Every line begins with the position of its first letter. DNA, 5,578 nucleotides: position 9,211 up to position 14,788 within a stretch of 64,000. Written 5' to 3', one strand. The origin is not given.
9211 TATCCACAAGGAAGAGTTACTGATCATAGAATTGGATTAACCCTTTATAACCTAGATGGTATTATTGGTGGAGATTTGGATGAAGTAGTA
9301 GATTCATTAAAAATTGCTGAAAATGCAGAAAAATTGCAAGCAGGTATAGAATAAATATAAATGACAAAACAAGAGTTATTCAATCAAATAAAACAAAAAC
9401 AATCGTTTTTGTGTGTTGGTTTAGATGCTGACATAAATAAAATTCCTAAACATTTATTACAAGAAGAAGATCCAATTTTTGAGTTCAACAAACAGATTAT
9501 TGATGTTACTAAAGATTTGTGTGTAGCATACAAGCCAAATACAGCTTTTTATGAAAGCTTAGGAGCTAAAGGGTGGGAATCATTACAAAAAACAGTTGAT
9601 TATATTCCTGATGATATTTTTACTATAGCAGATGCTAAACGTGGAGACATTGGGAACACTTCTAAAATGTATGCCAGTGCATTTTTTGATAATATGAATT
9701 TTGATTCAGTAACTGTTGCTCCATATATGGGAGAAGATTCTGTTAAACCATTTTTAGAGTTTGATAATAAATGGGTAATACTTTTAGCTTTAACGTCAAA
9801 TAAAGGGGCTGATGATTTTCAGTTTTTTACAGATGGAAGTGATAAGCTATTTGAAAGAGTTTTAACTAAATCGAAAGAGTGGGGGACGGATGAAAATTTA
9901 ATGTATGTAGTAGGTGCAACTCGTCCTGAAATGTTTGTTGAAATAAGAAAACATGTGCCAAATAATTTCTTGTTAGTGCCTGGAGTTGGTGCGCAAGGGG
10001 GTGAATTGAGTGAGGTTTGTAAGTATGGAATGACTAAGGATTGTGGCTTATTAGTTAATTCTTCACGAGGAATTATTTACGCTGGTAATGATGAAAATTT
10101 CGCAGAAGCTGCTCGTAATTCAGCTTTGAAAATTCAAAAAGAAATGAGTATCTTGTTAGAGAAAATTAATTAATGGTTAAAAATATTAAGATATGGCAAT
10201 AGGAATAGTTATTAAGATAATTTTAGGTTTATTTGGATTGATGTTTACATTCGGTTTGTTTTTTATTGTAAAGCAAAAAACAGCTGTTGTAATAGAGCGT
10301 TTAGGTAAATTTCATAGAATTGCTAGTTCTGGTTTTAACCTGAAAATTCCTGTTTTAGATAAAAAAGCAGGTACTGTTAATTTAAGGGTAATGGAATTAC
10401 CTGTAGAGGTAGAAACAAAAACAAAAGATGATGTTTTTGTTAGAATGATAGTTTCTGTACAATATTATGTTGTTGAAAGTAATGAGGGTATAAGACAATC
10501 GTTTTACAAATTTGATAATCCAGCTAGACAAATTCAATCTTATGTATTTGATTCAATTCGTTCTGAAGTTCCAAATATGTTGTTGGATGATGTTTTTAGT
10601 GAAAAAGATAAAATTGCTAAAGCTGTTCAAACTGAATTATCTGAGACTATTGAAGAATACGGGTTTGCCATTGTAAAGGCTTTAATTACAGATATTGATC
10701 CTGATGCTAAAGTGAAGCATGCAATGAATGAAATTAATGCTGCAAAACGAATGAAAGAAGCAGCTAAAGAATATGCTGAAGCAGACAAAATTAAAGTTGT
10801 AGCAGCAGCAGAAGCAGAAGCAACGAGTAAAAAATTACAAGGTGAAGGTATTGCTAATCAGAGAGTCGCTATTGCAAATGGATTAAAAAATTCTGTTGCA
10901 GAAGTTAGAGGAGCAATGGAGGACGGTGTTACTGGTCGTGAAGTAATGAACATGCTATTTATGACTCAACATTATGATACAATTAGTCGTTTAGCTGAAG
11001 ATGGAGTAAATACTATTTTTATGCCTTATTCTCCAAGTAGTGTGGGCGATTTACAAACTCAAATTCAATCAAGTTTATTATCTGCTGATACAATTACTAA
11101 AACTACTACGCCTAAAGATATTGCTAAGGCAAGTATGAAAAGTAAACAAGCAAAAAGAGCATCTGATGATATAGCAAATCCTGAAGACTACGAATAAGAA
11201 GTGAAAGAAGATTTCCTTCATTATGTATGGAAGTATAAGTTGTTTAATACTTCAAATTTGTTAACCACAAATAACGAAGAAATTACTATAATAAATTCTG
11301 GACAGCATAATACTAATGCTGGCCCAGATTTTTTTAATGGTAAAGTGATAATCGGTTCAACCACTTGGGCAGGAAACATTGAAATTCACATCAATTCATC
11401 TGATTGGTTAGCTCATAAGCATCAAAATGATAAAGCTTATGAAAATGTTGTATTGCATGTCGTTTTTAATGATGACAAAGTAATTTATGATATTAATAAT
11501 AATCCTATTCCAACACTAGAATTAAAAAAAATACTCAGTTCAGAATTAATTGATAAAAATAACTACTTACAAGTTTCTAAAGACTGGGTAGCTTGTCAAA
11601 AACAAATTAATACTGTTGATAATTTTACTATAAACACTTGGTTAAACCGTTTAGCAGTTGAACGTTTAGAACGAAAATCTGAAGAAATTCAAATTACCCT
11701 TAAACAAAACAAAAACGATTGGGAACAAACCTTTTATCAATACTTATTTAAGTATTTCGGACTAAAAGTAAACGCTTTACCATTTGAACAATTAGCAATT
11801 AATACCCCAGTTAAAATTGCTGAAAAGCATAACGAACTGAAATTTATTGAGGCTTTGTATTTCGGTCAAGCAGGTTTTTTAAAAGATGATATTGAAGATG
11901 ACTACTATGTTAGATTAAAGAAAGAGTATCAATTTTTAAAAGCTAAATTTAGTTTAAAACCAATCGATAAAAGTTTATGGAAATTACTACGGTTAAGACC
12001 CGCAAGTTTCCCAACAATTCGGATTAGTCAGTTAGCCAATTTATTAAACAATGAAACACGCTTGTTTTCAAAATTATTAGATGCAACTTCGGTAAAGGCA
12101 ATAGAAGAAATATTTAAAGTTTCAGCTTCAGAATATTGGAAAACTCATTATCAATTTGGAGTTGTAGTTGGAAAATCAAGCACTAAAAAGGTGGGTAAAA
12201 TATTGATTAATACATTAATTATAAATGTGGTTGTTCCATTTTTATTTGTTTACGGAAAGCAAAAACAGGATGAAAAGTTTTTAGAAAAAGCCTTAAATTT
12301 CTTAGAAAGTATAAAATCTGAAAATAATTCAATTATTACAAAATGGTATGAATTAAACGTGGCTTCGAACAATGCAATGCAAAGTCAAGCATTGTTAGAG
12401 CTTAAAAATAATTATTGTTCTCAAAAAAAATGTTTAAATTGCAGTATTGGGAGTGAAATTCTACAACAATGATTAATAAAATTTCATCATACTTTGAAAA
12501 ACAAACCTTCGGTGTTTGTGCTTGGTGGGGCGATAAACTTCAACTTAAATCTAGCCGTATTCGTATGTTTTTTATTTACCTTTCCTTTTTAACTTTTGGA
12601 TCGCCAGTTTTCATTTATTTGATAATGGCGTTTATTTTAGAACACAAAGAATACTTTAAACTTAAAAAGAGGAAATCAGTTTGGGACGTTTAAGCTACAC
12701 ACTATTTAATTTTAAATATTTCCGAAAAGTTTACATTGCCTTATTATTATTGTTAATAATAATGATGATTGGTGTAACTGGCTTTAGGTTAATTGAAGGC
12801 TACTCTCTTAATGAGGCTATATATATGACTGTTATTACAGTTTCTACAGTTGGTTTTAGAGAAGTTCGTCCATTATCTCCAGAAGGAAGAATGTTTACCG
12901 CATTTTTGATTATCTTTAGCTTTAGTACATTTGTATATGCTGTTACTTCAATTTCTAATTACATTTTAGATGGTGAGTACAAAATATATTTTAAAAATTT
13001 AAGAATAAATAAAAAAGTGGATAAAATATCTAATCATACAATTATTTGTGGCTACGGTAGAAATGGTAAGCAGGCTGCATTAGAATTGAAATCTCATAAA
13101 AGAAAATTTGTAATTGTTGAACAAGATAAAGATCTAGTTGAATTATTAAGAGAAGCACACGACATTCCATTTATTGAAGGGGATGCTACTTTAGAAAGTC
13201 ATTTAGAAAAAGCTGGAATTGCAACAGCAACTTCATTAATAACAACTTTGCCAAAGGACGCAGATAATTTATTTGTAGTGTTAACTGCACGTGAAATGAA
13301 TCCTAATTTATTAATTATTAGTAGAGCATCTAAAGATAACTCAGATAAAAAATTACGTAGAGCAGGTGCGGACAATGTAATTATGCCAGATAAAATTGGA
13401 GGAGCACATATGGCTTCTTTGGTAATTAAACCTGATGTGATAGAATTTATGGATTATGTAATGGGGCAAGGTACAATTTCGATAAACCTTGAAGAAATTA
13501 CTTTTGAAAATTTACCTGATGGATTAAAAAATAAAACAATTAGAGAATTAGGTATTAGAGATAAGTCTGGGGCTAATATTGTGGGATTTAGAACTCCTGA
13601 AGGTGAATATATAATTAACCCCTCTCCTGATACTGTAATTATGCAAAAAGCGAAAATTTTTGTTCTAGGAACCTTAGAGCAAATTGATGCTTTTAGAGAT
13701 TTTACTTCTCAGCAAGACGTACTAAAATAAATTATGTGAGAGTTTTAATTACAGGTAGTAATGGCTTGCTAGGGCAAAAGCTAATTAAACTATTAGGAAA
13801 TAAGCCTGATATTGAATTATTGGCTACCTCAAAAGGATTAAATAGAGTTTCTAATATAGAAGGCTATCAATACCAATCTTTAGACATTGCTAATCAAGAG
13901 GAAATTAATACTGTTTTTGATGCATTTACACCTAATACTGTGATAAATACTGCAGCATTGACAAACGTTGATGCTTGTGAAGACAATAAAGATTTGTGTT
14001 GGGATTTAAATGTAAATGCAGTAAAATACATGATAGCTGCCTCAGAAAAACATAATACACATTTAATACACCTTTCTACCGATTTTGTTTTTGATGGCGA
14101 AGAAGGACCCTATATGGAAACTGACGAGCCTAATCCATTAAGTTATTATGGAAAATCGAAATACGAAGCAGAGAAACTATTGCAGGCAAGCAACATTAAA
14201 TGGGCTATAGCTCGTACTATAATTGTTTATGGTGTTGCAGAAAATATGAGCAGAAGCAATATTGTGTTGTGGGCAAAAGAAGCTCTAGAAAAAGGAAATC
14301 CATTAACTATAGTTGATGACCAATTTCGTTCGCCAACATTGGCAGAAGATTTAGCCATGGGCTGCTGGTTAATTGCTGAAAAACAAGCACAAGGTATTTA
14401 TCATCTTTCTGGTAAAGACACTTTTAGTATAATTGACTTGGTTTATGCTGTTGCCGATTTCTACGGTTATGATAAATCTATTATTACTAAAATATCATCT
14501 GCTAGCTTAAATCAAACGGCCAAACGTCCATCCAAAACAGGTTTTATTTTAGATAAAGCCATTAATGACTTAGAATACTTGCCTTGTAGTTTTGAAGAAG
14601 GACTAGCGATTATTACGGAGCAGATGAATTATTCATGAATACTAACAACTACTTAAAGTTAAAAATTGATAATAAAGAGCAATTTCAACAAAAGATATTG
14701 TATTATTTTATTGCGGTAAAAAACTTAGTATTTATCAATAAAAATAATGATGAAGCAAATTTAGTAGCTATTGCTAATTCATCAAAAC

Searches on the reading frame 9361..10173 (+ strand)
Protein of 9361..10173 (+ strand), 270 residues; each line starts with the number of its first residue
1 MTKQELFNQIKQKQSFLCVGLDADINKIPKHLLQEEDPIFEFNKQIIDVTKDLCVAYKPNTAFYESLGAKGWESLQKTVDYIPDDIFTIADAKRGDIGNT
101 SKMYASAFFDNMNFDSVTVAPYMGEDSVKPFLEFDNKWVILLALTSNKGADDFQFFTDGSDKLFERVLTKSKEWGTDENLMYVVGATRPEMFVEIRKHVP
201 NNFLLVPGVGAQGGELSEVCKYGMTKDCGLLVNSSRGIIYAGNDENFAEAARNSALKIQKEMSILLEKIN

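Call 77: search_protein_families(library=pfam, proteins=[window:9361-10173:+], max_evalue=0.0001)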
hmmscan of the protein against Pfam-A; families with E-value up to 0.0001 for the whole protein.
window:9361-10173:+ (270 aa): 1 family
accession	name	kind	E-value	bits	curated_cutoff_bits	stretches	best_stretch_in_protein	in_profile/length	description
PF00215.30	OMPdecase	-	2.8e-24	86.7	27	1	17-250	3-220/221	Orotidine 5'-phosphate decarboxylase / HUMPS family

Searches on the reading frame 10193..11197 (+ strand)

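Call 77: search_protein_families(library=pfam, proteins=[window:10193-11197:+], max_evalue=0.0001)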
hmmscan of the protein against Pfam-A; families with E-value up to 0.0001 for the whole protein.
window:10193-11197:+ (334 aa): 1 family
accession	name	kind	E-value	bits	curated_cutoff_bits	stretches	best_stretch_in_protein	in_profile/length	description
PF01145.31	Band_7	-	3.8e-30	105.7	23.6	1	25-199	2-176/176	SPFH domain / Band 7 family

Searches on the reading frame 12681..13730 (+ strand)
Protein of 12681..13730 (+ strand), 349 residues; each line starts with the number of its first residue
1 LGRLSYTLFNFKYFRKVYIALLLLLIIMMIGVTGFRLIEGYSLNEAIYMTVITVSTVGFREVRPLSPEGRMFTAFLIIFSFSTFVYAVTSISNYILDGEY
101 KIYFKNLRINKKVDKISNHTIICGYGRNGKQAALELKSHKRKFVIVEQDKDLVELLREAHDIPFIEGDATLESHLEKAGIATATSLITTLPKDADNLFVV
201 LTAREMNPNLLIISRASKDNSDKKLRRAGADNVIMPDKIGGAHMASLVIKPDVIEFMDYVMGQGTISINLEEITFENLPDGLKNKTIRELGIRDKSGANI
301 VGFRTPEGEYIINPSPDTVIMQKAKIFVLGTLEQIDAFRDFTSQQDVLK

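Call 77: search_protein_families(library=pfam, proteins=[window:12681-13730:+], max_evalue=0.0001)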
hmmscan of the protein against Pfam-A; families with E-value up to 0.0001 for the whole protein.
window:12681-13730:+ (349 aa): 3 families
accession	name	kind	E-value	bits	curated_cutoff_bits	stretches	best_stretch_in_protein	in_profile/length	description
PF02254.24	TrkA_N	-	4.5e-32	111.2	23.8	1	121-236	2-116/116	TrkA-N domain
PF02080.26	TrkA_C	-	6.1e-12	45.7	27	1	281-341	11-69/71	TrkA-C domain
PF07885.22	Ion_trans_2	-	2.4e-11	43.8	22.5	1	23-95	2-77/79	Ion channel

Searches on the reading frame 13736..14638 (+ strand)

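Call 77: search_protein_families(library=pfam, proteins=[window:13736-14638:+], max_evalue=0.0001)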
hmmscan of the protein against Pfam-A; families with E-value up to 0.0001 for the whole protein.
window:13736-14638:+ (300 aa): 7 families
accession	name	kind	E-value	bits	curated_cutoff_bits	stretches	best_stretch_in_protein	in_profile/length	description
PF04321.23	RmlD_sub_bind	-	2.3e-65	220.9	27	1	1-296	1-284/287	RmlD substrate binding domain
PF01370.27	Epimerase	-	1.6e-26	93.7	20.9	1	3-219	1-230/240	NAD dependent epimerase/dehydratase family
PF16363.11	GDP_Man_Dehyd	-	4.4e-16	59.7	27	1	4-252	1-273/332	GDP-mannose 4,6 dehydratase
PF02719.21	Polysacc_synt_2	-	3.8e-14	53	20.2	1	3-247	1-251/293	Polysaccharide biosynthesis protein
PF01073.25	3Beta_HSD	-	2.6e-10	40.2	22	1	4-182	1-199/280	3-beta hydroxysteroid dehydrogenase/isomerase family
PF13460.12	NAD_binding_10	-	8e-08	32.8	27.2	1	7-161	1-143/184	NAD(P)H-binding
PF07993.18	NAD_binding_4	-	9.6e-08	31.9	20.1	1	67-166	90-209/258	Male sterility protein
